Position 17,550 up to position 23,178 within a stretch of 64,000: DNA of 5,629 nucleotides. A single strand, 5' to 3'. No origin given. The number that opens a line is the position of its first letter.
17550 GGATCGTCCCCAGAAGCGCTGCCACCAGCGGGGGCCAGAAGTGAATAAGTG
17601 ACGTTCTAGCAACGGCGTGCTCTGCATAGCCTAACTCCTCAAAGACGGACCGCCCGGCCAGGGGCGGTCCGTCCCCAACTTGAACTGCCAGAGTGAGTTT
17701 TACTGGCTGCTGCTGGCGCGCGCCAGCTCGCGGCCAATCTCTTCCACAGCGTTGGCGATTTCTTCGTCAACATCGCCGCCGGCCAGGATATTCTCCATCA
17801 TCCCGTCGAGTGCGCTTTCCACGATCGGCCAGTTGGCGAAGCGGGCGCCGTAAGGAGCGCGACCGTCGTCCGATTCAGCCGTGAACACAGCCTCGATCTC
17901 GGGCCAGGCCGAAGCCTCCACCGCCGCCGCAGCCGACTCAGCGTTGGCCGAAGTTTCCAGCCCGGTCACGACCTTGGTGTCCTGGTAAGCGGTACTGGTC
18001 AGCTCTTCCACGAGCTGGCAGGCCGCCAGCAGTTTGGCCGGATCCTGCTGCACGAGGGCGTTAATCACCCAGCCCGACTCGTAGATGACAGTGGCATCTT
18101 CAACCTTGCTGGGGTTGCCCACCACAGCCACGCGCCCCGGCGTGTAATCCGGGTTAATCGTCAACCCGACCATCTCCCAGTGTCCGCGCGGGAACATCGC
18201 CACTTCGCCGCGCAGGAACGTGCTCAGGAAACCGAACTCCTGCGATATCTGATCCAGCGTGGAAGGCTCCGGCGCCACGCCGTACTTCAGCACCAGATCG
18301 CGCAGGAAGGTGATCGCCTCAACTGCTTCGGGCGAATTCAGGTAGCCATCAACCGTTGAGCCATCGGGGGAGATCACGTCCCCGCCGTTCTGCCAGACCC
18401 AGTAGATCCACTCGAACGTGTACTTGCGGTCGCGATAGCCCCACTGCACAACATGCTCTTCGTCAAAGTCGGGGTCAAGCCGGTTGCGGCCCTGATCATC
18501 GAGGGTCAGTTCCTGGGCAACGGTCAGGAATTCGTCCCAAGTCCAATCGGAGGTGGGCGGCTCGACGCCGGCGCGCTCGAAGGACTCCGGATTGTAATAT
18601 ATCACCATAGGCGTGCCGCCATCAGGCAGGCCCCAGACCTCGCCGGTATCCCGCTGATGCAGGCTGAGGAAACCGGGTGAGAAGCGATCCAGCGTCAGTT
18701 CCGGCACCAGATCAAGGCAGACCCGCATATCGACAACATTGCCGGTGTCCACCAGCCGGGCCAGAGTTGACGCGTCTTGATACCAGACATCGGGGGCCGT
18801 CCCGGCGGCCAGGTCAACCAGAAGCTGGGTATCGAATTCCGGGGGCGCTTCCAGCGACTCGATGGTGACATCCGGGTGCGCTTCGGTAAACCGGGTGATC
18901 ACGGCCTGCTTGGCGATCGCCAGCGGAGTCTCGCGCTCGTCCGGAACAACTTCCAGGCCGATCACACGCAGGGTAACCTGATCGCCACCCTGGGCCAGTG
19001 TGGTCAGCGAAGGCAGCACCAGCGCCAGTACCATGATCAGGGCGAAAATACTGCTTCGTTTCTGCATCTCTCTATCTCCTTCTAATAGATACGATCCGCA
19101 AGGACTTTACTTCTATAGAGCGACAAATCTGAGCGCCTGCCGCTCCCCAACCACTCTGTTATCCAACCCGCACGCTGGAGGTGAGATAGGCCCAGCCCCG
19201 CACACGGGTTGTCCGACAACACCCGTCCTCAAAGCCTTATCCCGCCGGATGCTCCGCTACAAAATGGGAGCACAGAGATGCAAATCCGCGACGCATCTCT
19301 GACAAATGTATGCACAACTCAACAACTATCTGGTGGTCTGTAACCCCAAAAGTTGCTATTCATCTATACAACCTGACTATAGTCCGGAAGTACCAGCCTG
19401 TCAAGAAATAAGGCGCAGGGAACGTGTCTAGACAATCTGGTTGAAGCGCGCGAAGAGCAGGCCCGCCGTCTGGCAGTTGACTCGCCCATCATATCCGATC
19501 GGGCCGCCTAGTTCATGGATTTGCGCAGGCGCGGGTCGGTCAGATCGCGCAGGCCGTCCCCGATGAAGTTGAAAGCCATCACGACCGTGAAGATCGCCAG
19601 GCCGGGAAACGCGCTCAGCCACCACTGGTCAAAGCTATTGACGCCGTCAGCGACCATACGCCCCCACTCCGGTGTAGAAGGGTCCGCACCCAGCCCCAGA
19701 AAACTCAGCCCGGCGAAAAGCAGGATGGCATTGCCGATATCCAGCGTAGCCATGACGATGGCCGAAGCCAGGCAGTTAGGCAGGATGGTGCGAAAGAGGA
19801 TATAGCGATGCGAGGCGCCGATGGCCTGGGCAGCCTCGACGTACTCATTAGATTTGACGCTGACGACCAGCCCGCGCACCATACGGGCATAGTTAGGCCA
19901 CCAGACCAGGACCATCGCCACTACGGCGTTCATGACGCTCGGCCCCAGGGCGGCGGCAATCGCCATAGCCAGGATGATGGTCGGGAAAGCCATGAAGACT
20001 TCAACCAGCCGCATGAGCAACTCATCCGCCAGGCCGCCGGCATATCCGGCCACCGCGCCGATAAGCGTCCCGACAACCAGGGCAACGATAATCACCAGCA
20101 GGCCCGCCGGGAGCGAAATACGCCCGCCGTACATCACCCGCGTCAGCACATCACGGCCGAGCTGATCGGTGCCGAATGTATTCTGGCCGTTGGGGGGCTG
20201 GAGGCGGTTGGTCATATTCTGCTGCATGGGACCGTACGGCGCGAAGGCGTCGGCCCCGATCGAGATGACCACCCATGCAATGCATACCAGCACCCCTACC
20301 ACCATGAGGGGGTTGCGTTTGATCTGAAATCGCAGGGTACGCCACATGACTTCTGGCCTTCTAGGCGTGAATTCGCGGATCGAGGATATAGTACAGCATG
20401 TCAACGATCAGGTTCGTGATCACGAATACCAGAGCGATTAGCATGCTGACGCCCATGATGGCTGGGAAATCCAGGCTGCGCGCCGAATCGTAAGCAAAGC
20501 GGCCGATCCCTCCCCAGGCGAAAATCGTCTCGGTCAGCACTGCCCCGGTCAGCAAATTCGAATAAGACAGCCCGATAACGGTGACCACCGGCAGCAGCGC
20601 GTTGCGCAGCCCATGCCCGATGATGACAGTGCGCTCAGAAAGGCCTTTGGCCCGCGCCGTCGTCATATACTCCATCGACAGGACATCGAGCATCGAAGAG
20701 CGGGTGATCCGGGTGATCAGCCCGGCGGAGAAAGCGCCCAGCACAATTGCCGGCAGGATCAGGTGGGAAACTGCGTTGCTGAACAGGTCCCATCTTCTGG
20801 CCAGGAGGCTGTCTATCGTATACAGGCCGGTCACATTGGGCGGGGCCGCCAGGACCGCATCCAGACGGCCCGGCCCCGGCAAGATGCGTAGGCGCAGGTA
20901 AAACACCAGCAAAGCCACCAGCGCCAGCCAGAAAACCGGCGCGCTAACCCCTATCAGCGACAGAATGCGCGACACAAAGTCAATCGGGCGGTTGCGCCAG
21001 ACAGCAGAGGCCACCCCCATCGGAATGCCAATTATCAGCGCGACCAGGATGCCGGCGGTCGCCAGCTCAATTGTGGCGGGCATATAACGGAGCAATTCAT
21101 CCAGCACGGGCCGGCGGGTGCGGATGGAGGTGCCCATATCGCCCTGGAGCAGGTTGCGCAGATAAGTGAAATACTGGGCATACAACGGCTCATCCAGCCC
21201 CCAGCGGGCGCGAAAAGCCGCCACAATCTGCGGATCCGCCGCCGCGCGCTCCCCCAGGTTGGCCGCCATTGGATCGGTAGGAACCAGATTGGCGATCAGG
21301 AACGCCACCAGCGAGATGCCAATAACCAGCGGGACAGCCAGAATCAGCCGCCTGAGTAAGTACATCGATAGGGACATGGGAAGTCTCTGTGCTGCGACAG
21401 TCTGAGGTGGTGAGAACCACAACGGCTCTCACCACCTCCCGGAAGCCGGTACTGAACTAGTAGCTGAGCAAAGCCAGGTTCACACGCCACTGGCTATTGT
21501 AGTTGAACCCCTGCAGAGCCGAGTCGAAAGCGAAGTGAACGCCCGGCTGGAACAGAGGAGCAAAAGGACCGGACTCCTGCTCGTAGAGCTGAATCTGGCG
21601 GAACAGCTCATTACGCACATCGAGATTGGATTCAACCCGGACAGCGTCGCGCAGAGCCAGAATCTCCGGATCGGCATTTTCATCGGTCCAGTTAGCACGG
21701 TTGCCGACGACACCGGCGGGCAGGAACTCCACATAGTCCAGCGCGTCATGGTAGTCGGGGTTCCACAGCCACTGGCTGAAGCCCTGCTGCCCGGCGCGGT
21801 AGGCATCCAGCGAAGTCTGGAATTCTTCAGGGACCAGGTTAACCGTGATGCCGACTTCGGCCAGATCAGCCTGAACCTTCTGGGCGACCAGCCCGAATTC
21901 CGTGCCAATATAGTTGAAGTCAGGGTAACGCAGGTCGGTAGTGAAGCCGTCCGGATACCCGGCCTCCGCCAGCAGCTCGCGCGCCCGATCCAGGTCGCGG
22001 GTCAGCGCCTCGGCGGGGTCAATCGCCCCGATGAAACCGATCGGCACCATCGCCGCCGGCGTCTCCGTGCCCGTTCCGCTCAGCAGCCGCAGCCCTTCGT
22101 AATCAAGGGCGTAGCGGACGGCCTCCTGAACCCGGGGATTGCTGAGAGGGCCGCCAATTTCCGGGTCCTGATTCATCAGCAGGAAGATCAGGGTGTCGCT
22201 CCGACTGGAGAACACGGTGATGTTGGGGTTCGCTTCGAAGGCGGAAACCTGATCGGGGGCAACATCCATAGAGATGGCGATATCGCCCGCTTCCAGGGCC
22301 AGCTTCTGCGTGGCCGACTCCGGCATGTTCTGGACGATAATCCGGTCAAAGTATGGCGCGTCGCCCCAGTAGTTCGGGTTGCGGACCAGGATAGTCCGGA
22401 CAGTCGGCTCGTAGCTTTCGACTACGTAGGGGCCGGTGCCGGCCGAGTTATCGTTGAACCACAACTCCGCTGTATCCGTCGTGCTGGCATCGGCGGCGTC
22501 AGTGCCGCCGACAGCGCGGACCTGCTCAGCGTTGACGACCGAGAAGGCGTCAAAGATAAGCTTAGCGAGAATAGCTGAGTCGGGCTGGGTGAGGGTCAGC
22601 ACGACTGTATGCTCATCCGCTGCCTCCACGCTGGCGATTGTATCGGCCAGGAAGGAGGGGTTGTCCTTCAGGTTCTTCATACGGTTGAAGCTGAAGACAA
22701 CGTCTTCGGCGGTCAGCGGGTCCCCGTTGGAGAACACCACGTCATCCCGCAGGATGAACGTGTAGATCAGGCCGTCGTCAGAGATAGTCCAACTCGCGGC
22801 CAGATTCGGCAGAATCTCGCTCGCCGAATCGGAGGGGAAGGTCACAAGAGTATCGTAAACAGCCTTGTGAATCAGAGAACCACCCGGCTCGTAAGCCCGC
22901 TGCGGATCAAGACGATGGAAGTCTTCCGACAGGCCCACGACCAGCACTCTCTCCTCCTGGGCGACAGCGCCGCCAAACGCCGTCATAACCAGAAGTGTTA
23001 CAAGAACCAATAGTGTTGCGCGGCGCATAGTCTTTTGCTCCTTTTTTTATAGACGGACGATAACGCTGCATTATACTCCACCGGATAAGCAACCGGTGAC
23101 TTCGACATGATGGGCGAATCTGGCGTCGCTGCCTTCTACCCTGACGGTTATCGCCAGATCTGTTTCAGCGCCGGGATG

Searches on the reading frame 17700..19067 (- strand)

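Call 14: search_protein_families(library=pfam, proteins=[window:17700-19067:-], max_evalue=0.00001)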
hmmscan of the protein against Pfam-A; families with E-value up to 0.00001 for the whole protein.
window:17700-19067:- (455 aa): 2 families
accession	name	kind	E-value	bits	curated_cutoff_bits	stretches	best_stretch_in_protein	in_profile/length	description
PF13416.11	SBP_bac_8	-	8.4e-25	88.5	27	1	56-392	2-278/279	Bacterial extracellular solute-binding protein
PF01547.30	SBP_bac_1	-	2.2e-21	77.6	26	1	52-362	9-306/307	Bacterial extracellular solute-binding protein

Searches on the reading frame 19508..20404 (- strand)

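Call 14: search_protein_families(library=pfam, proteins=[window:19508-20404:-], max_evalue=0.00001)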
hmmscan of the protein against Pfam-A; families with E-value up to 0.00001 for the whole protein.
window:19508-20404:- (298 aa): 2 families
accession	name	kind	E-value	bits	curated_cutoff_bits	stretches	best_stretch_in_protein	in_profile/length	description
PF00528.27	BPD_transp_1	-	2.3e-32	112.7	26.4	1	112-295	1-184/184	Binding-protein-dependent transport system inner membrane component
PF12911.12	OppC_N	-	3.4e-08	33.7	23.9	1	21-71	3-53/53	N-terminal TM domain of oligopeptide transport permease C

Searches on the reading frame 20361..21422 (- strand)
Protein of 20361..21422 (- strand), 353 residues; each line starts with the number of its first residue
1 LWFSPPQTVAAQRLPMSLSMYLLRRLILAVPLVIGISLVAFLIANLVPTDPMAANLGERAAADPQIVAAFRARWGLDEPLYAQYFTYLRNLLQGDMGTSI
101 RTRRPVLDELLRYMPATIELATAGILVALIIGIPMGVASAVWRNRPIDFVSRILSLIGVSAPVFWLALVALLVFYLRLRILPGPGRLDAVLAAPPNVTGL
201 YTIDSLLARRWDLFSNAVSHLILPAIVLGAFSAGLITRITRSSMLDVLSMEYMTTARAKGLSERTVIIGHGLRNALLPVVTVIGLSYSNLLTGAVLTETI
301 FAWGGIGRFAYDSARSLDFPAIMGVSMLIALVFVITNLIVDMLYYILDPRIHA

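Call 14: search_protein_families(library=pfam, proteins=[window:20361-21422:-], max_evalue=0.00001)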
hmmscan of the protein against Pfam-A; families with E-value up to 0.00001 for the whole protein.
window:20361-21422:- (353 aa): 2 families
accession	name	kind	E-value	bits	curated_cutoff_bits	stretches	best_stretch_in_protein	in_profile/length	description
PF00528.27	BPD_transp_1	-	3.4e-38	131.7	26.4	1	132-351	1-182/184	Binding-protein-dependent transport system inner membrane component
PF19300.4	BPD_transp_1_N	-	3.9e-11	43.6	23.8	1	21-120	4-113/114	Binding-prot-dependent transport system membrane comp, N-term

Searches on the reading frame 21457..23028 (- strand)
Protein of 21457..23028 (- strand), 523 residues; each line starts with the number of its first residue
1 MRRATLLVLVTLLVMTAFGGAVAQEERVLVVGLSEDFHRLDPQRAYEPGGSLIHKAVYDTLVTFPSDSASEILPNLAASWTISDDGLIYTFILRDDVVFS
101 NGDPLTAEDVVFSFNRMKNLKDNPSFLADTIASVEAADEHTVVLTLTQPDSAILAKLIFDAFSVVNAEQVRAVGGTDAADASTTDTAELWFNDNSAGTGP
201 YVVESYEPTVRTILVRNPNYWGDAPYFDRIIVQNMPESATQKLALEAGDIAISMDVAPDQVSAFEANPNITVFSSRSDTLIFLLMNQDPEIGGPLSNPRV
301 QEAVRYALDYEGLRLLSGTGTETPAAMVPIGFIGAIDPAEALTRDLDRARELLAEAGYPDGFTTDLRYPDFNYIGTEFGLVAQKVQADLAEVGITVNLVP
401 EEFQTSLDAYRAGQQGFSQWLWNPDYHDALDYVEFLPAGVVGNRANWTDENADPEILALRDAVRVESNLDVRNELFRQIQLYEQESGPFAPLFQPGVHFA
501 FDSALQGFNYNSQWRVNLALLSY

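Call 14: search_protein_families(library=pfam, proteins=[window:21457-23028:-], max_evalue=0.00001)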
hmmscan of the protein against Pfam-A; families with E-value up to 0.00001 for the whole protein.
window:21457-23028:- (523 aa): 1 family
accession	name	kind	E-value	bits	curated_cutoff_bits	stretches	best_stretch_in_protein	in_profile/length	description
PF00496.27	SBP_bac_5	-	2.2e-86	290.7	32.4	1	72-435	2-359/368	Bacterial extracellular solute-binding proteins, family 5 Middle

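Call 32: search_protein_families(library=ncbifam, proteins=[window:21457-23028:-], max_evalue=1e-10)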
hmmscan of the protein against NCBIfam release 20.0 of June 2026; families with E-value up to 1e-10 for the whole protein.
window:21457-23028:- (523 aa): 10 families
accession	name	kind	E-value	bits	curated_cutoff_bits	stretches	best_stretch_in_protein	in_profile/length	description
TIGR02294.1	nickel_nikA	equivalog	1.3e-43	149.3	393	1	24-418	3-396/501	nickel ABC transporter substrate-binding protein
NF011942.0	PRK15413.1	equivalog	3e-38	131.8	594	1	7-398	8-380/512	glutathione ABC transporter substrate-binding protein GsiB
NF043070.1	DppA_dipep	equivalog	5.2e-37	127.6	1005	1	54-488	57-499/535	dipeptide ABC transporter periplasmic-binding protein DppA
NF045468.1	Opp5A_nikA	equivalog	4.3e-33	114.6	600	1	30-399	21-366/488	nickel ABC transporter substrate-binding protein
NF047575.1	opine_bind_CntA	exception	2e-29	102.6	800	1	23-402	33-413/535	staphylopine-dependent metal ABC transporter substrate-binding lipoprotein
NF011689.0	PRK15109.1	equivalog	9.4e-28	97.2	560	1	57-492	65-507/547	ABC transporter substrate-binding protein SapA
NF045467.1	Opp4A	equivalog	1.2e-26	93.1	650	1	29-513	37-546/556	oligopeptide ABC transporter substrate-binding protein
NF011684.0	PRK15104.1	equivalog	6.3e-20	71.4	947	1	22-480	34-496/543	oligopeptide ABC transporter substrate-binding protein OppA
NF007287.0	PRK09755.1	equivalog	1.3e-16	60.5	1098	0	35-133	41-136/535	ABC transporter substrate-binding protein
TIGR04028.1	SBP_KPN_01854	hypoth_equivalog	4e-14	52.1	468.5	1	42-512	16-497/509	TIGR04028 family ABC transporter substrate-binding protein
